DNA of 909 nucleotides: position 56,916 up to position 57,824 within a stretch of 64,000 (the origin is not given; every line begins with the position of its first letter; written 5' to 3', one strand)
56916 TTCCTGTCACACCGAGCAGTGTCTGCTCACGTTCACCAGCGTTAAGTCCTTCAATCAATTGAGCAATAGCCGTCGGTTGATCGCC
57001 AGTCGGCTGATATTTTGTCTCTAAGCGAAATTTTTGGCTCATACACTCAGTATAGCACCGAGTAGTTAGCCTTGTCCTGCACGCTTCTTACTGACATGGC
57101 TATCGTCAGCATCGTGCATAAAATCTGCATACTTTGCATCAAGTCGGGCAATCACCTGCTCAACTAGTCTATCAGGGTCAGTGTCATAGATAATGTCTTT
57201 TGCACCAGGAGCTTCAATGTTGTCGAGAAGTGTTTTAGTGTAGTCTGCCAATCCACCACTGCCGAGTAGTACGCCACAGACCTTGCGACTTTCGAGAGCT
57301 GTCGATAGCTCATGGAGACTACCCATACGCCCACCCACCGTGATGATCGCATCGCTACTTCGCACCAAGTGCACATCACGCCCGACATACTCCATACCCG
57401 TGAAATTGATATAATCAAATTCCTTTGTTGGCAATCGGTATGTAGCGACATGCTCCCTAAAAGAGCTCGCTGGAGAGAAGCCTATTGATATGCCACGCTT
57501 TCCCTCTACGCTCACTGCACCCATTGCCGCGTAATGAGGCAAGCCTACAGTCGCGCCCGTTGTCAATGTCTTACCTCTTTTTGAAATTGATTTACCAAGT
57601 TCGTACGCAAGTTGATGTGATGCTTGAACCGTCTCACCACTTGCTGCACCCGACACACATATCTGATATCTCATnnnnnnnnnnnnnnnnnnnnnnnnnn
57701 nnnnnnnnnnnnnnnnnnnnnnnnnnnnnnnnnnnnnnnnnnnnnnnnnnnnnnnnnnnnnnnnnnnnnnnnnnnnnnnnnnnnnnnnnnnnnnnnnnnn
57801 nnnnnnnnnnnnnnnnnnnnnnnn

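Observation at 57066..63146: Pentose-phosphate / aldolase / kinase supercluster without transaldolase, ending in a LOG-like gene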

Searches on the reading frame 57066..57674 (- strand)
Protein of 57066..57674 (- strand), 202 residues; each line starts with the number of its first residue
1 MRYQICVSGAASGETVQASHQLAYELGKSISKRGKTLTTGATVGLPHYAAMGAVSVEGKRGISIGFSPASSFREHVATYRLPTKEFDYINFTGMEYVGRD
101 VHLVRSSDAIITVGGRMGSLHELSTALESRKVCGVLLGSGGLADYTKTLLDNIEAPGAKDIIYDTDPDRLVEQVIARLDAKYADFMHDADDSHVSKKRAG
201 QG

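Call 3: search_protein_families(library=pfam, proteins=[window:57066-57674:-], max_evalue=0.01)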
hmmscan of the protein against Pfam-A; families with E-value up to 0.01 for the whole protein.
window:57066-57674:- (202 aa): 1 family
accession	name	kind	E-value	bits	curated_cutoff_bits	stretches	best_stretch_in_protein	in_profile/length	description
PF18306.6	LDcluster4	-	1.3e-25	90.2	26.3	1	3-170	2-150/151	SLOG cluster4 family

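Call 4: search_protein_families(library=ncbifam, proteins=[window:57066-57674:-], max_evalue=0.01)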
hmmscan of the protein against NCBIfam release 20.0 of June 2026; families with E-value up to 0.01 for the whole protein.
window:57066-57674:- (202 aa): 3 families
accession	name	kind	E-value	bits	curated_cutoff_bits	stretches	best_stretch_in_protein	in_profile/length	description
TIGR00725.1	TIGR00725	hypoth_equivalog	4.3e-15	55.5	106.9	1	3-174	2-158/159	TIGR00725 family protein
TIGR00730.1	TIGR00730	subfamily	1.5e-07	31.3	96.35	1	4-127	2-117/178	TIGR00730 family Rossman fold protein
NF058542.1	CtkRMPhLog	equivalog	2.6e-06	27.5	300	1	3-126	2-116/177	cytokinin riboside 5'-monophosphate phosphoribohydrolase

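Call 8: search_solved_structures(query=window:57066-57674:-, max_evalue=0.01)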
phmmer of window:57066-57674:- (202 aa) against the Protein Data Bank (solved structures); distinct sequences matched with E-value up to 0.01: 4.
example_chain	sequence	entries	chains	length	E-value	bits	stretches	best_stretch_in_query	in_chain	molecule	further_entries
6y01_AAA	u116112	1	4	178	3.4e-06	30.1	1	18-137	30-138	p450 cytochrome, putative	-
1rcu_A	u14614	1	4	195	2.6e-05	27.2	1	8-151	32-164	conserved hypothetical protein VT76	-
2iz5_A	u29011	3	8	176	4.4e-05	26.4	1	6-152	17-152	MOCO CARRIER PROTEIN | MOLYBDENUM COFACTOR CARRIER PROTEIN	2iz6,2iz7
3qua_A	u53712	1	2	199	0.00063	22.7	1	3-125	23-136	Putative uncharacterized protein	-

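Call 25: find_homologous_proteins(query=window:57066-57674:-, max_evalue=0.00001)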
Query window:57066-57674:- (202 aa): 4513 proteins with E <= 0.00001 among 4811 candidates; the best 120 are listed.
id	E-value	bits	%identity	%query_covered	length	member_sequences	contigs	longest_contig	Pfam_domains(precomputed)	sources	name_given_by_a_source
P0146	1.3e-127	441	100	100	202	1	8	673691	PF18306.7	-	-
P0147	3.3e-127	439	100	100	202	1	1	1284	PF18306.7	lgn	-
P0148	4.4e-127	439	100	100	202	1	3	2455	PF18306.7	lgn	-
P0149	1.1e-126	438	99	100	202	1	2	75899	PF18306.7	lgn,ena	-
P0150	3.2e-126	436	99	100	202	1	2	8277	PF18306.7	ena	-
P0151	1.8e-122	424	95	100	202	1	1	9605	PF18306.7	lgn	-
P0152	2.2e-122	424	95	100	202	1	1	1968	PF18306.7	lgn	-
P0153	5.4e-122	422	95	100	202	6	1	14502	PF18306.7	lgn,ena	-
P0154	7.9e-122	422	95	100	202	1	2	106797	PF18306.7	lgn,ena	-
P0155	3.1e-121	420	94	100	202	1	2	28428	PF18306.7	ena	-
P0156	3.5e-121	420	95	100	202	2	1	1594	PF18306.7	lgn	-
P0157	3.7e-121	420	95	100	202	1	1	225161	PF18306.7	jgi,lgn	jgi:uncharacterized protein (TIGR00725 family)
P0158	5.2e-121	419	95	100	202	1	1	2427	PF18306.7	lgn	-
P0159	8.0e-121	419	94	100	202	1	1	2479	PF18306.7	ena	-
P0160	1.5e-120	418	94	100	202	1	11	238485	PF18306.7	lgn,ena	-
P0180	3.6e-115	400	90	100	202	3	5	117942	PF18306.7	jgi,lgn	jgi:uncharacterized protein (TIGR00725 family)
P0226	8.2e-110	383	85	100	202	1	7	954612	PF18306.7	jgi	jgi:uncharacterized protein (TIGR00725 family)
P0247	8.0e-109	380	85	100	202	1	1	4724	PF18306.7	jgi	jgi:uncharacterized protein (TIGR00725 family)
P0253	1.7e-108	378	85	100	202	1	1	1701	PF18306.7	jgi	jgi:uncharacterized protein (TIGR00725 family)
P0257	2.7e-108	378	84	100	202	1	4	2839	PF18306.7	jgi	jgi:uncharacterized protein (TIGR00725 family)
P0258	2.8e-108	378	86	100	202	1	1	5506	PF18306.7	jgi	jgi:uncharacterized protein (TIGR00725 family)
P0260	3.3e-108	378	85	100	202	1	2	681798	PF18306.7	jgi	jgi:uncharacterized protein (TIGR00725 family)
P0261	3.5e-108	377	84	100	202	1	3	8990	PF18306.7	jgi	jgi:uncharacterized protein (TIGR00725 family)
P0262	5.5e-108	377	85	100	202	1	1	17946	PF18306.7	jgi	jgi:uncharacterized protein (TIGR00725 family)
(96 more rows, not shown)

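Call 54: search_solved_structures(query=window:57066-57674:-, max_evalue=0.01, show_alignments=4)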
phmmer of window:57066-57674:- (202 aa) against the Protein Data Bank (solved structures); distinct sequences matched with E-value up to 0.01: 4.
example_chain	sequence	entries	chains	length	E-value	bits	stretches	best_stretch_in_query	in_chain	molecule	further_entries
6y01_AAA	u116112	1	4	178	3.4e-06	30.1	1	18-137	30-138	p450 cytochrome, putative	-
1rcu_A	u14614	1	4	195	2.6e-05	27.2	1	8-151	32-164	conserved hypothetical protein VT76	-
2iz5_A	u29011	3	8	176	4.4e-05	26.4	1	6-152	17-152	MOCO CARRIER PROTEIN | MOLYBDENUM COFACTOR CARRIER PROTEIN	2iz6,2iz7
3qua_A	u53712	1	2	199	0.00063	22.7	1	3-125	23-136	Putative uncharacterized protein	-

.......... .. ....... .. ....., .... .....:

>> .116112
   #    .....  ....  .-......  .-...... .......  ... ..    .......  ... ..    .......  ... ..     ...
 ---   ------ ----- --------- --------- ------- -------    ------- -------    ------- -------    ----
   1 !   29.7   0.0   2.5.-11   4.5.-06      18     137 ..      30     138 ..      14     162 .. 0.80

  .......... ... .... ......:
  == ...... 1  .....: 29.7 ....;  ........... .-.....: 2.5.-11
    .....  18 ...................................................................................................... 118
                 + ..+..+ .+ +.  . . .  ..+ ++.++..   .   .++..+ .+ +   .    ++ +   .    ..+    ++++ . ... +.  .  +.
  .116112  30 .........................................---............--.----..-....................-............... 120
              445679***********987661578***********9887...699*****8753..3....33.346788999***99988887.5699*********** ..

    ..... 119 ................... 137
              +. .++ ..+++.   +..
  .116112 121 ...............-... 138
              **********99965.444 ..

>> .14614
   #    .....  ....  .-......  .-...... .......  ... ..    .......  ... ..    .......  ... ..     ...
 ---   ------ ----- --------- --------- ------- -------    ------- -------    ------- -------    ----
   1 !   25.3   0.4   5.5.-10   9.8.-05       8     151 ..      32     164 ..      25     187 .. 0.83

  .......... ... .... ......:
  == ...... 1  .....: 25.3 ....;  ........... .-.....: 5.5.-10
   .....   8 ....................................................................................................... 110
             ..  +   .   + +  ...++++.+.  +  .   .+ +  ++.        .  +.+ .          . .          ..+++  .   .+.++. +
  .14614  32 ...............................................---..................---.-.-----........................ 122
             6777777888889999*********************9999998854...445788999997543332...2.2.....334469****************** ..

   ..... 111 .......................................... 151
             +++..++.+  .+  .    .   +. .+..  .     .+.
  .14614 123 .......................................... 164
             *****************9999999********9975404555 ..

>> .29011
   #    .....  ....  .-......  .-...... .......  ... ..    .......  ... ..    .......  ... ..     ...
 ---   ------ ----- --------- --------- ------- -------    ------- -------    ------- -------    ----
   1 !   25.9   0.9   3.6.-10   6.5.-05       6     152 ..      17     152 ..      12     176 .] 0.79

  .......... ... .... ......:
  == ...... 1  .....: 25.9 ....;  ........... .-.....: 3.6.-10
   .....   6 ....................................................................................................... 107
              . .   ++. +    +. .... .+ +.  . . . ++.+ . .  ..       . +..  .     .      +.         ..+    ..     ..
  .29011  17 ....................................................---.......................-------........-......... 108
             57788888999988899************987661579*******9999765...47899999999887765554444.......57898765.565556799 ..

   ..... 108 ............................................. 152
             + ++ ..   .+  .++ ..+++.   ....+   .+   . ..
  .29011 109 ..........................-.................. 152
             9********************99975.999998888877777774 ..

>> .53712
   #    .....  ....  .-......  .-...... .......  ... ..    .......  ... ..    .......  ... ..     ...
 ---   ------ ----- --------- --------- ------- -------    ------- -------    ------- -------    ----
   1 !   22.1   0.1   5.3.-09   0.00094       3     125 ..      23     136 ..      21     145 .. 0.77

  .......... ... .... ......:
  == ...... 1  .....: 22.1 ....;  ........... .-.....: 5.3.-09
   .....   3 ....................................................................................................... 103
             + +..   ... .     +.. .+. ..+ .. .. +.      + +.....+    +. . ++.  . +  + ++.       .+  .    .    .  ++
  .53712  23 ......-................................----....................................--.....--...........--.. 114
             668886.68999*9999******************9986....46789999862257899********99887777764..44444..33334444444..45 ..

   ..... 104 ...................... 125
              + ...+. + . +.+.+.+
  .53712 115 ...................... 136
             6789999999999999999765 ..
